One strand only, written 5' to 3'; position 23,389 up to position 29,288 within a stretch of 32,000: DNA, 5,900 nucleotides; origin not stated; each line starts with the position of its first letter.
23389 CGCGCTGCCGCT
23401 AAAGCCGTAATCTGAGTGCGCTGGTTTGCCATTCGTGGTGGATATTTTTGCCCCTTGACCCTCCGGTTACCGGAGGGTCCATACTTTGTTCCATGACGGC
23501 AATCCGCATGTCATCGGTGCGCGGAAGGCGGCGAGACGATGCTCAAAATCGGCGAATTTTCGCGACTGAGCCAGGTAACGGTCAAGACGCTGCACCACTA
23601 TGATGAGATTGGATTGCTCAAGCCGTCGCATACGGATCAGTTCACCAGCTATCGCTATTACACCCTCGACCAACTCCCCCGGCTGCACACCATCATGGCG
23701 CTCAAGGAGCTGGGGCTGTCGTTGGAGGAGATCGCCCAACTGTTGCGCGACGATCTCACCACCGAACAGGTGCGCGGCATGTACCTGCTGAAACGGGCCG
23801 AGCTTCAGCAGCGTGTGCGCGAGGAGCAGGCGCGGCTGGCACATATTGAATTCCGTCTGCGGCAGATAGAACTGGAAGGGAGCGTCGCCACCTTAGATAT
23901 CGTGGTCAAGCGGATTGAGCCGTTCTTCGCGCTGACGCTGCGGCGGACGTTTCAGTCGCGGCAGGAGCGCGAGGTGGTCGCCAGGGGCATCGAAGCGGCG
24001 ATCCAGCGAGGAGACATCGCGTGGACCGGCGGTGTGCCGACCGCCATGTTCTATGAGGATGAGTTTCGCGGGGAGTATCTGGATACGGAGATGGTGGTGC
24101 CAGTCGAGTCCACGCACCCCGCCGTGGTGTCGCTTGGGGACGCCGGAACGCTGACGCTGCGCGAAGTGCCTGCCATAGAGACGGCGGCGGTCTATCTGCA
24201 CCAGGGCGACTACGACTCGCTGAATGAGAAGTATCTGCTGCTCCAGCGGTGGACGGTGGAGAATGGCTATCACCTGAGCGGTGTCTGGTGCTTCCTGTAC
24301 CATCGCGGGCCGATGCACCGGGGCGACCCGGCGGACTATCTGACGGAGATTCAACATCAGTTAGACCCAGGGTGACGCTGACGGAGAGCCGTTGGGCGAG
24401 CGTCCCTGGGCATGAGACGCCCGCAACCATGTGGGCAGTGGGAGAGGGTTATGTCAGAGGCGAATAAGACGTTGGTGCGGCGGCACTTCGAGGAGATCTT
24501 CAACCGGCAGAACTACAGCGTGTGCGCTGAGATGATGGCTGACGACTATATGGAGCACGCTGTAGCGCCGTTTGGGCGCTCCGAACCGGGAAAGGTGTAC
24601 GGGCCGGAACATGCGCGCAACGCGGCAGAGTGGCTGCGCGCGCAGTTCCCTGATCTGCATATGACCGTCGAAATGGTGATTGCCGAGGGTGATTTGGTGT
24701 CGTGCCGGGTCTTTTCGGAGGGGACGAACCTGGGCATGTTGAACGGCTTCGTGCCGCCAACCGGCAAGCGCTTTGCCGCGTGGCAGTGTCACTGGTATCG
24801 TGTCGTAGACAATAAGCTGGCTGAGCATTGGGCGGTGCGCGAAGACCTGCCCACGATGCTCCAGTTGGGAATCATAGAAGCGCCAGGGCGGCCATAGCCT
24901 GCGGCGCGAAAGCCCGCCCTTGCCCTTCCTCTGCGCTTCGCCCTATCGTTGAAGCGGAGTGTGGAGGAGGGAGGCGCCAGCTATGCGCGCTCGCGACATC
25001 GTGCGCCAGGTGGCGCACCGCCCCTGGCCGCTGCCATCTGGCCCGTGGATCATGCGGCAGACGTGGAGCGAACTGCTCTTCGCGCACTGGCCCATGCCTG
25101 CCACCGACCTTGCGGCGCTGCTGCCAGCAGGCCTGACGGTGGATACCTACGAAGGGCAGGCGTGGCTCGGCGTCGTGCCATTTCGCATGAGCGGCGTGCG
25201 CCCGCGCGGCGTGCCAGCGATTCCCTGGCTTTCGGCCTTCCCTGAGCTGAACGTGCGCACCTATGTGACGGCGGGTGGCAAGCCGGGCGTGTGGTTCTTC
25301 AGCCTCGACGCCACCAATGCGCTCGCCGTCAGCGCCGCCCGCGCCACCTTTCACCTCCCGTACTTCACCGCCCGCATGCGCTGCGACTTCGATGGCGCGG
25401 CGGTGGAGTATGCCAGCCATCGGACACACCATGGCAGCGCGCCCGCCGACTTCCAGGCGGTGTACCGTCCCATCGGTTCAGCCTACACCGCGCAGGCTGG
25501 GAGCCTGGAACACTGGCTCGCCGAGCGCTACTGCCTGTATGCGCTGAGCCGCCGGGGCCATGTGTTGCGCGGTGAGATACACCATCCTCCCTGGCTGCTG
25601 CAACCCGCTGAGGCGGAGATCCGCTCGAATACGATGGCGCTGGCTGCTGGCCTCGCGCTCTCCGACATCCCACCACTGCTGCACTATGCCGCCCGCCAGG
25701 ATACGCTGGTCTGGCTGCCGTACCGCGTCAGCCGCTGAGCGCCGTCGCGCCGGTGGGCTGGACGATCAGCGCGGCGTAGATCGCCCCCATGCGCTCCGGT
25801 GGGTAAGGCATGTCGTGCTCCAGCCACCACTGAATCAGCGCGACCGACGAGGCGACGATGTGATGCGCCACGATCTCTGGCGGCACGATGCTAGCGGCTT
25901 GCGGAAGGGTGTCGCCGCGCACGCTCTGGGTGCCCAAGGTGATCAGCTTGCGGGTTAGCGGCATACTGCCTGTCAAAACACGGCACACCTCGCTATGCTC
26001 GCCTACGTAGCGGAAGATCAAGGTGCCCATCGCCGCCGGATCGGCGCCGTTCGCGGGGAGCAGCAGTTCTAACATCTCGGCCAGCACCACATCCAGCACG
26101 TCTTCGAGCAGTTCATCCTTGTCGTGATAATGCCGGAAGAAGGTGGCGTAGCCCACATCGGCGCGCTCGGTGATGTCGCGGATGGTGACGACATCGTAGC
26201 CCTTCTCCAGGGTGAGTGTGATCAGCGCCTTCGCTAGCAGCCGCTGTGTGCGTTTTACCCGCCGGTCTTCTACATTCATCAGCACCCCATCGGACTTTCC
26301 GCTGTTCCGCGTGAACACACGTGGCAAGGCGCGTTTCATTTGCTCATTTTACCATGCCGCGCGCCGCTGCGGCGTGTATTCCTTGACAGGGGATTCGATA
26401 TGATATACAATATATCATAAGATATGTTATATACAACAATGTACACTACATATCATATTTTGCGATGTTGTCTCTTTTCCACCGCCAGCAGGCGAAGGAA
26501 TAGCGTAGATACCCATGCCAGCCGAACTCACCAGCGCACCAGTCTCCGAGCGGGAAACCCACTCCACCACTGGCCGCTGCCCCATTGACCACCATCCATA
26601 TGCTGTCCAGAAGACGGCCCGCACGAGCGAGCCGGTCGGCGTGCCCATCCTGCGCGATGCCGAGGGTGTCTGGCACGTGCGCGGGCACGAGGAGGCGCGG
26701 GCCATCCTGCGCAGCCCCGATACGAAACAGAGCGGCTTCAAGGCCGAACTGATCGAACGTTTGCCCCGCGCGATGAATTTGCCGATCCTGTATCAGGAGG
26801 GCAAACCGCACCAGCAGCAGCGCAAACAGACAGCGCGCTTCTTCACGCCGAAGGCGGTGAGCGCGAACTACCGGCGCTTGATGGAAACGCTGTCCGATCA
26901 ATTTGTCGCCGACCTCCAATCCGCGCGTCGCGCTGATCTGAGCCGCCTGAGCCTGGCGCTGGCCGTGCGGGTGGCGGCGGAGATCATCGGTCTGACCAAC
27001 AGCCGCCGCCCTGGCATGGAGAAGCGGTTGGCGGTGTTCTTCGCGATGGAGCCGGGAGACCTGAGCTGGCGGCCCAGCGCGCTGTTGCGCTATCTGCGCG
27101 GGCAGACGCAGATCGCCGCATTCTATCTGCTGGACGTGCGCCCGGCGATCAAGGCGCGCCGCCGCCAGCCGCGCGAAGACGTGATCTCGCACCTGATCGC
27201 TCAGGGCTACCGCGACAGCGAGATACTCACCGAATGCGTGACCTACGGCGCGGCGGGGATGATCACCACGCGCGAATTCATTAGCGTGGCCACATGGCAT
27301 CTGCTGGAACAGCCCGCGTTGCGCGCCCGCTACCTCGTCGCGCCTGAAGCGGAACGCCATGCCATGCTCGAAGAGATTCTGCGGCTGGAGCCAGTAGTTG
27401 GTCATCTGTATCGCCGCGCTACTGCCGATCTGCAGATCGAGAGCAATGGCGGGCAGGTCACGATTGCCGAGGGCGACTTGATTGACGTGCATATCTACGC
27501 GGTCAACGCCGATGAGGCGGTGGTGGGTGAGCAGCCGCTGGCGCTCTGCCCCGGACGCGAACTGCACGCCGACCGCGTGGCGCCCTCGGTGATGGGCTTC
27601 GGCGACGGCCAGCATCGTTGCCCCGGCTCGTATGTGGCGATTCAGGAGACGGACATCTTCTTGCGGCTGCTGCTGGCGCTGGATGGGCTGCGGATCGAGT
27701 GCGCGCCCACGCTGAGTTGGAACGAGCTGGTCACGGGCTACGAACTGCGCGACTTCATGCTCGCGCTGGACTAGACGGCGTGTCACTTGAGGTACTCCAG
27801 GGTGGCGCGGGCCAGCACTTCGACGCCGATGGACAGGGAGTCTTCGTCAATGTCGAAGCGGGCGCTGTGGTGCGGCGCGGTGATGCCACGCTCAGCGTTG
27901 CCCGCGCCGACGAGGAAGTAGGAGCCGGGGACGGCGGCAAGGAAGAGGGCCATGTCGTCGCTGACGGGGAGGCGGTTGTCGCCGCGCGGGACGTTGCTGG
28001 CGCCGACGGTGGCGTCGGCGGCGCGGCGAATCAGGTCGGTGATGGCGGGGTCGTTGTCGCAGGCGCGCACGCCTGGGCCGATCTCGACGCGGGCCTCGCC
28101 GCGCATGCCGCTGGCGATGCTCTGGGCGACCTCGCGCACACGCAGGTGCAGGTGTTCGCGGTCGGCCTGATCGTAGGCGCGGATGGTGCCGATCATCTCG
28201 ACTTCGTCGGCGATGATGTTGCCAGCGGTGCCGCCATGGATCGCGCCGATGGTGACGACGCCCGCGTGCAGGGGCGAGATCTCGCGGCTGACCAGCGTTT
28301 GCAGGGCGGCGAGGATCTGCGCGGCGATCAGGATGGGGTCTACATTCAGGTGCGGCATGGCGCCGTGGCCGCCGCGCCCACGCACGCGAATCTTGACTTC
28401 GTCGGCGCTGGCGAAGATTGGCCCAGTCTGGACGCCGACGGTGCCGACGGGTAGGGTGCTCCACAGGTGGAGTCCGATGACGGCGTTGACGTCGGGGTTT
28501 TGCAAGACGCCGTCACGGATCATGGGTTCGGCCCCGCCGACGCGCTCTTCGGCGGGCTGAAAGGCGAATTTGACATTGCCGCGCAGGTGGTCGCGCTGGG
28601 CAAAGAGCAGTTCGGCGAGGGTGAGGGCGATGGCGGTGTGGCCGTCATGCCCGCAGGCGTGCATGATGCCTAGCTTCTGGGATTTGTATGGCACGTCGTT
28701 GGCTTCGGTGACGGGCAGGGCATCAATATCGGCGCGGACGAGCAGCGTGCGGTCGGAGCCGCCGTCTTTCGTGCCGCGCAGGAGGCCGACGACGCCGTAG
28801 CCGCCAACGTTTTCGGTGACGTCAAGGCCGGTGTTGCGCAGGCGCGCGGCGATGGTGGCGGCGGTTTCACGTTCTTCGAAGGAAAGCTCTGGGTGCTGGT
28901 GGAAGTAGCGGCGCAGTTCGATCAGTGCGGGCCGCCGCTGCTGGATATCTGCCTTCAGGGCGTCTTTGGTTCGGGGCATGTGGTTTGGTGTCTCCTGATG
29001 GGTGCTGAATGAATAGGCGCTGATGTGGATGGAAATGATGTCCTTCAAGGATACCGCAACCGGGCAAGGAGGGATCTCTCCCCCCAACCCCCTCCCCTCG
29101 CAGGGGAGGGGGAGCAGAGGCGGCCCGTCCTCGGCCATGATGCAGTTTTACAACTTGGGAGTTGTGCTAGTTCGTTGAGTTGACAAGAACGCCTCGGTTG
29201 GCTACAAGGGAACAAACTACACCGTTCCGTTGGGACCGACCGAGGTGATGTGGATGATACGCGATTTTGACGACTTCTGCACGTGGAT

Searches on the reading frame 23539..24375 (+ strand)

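Call 7: search_protein_families(library=pfam, proteins=[window:23539-24375:+])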
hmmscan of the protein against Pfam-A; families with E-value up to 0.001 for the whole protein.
window:23539-24375:+ (278 aa): 4 families
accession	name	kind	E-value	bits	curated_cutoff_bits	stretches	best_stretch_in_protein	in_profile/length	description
PF13411.12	MerR_1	-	1.2e-17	64.2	21.6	1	3-70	2-67/69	MerR HTH family regulatory protein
PF00376.29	MerR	-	4.6e-11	42.8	28.2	1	3-41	1-38/38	MerR family regulatory protein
PF09278.17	MerR-DNA-bind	-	2.7e-07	31.6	25.4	1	48-102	3-61/65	MerR, DNA binding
PF06445.20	GyrI-like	-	0.0005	20.8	26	1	179-272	64-151/155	GyrI-like small molecule binding domain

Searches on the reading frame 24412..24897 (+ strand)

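Call 7: search_protein_families(library=pfam, proteins=[window:24412-24897:+])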
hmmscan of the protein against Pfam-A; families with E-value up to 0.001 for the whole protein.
window:24412-24897:+ (161 aa): 2 families
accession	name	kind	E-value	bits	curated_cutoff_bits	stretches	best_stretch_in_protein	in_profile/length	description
PF07366.18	SnoaL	-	2.4e-27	95.7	28.4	1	21-152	2-126/126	SnoaL-like polyketide cyclase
PF12680.13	SnoaL_2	-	1.1e-17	65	27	1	22-139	1-102/102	SnoaL-like domain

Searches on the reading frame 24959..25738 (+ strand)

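Call 7: search_protein_families(library=pfam, proteins=[window:24959-25738:+])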
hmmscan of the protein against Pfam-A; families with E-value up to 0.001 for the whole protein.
window:24959-25738:+ (259 aa): 2 families
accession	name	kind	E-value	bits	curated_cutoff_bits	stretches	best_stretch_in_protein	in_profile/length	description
PF09844.14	DUF2071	-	6.9e-77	258.3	27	1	33-247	1-211/212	Uncharacterized conserved protein (COG2071)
PF06314.16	ADC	-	5.4e-06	26.5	29.8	1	26-147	12-121/238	Acetoacetate decarboxylase (ADC)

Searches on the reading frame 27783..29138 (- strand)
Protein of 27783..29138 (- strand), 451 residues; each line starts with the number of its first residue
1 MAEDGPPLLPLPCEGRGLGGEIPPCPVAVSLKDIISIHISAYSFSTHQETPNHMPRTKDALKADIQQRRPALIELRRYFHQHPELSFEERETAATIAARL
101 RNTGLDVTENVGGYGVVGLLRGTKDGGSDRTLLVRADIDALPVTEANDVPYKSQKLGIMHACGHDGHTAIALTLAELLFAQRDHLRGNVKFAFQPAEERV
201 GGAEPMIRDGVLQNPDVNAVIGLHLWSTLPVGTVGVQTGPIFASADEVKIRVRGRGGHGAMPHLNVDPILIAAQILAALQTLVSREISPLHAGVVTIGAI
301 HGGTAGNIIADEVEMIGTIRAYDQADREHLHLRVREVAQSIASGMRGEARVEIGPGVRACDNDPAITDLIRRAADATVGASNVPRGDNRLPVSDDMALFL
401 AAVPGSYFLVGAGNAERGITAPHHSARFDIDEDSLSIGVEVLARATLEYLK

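Call 7: search_protein_families(library=pfam, proteins=[window:27783-29138:-])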
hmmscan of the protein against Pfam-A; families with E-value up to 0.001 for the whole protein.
window:27783-29138:- (451 aa): 2 families
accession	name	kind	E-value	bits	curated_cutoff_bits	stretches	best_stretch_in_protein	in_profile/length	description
PF01546.33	Peptidase_M20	-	2.2e-39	135.9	24.6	1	133-446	1-204/206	Peptidase family M20/M25/M40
PF07687.19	M20_dimer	-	3.3e-15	56.4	21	1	247-341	8-102/107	Peptidase dimerisation domain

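Call 36: find_encoding_contigs(protein=window:27783-29138:-, flank=10000, max_places=6)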
Protein window:27783-29138:- (451 aa): 1 contig read that carries it; 1 place shown.
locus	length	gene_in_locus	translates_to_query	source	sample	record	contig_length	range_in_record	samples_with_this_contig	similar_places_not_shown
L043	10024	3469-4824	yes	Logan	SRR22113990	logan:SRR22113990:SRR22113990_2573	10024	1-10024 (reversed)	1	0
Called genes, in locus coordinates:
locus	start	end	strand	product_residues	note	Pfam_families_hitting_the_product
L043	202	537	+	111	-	PF04255:DUF433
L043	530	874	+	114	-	PF18478:PIN_10 (faint), PF18480:DUF5615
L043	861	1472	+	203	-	-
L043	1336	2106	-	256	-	PF13358:DDE_3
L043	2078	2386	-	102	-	PF13518:HTH_28 (weak), PF13551:HTH_29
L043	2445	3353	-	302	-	PF01609:DDE_Tnp_1, PF13612:DDE_Tnp_1_3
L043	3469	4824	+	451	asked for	PF01546:Peptidase_M20, PF07687:M20_dimer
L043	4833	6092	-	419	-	PF00067:p450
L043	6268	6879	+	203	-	PF00440:TetR_N, PF14278:TetR_C_8 (weak)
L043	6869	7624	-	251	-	PF06314:ADC (weak), PF09844:DUF2071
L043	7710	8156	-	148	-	PF07366:SnoaL, PF12680:SnoaL_2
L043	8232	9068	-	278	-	PF00376:MerR, PF13411:MerR_1, PF09278:MerR-DNA-bind (weak)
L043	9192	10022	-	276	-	?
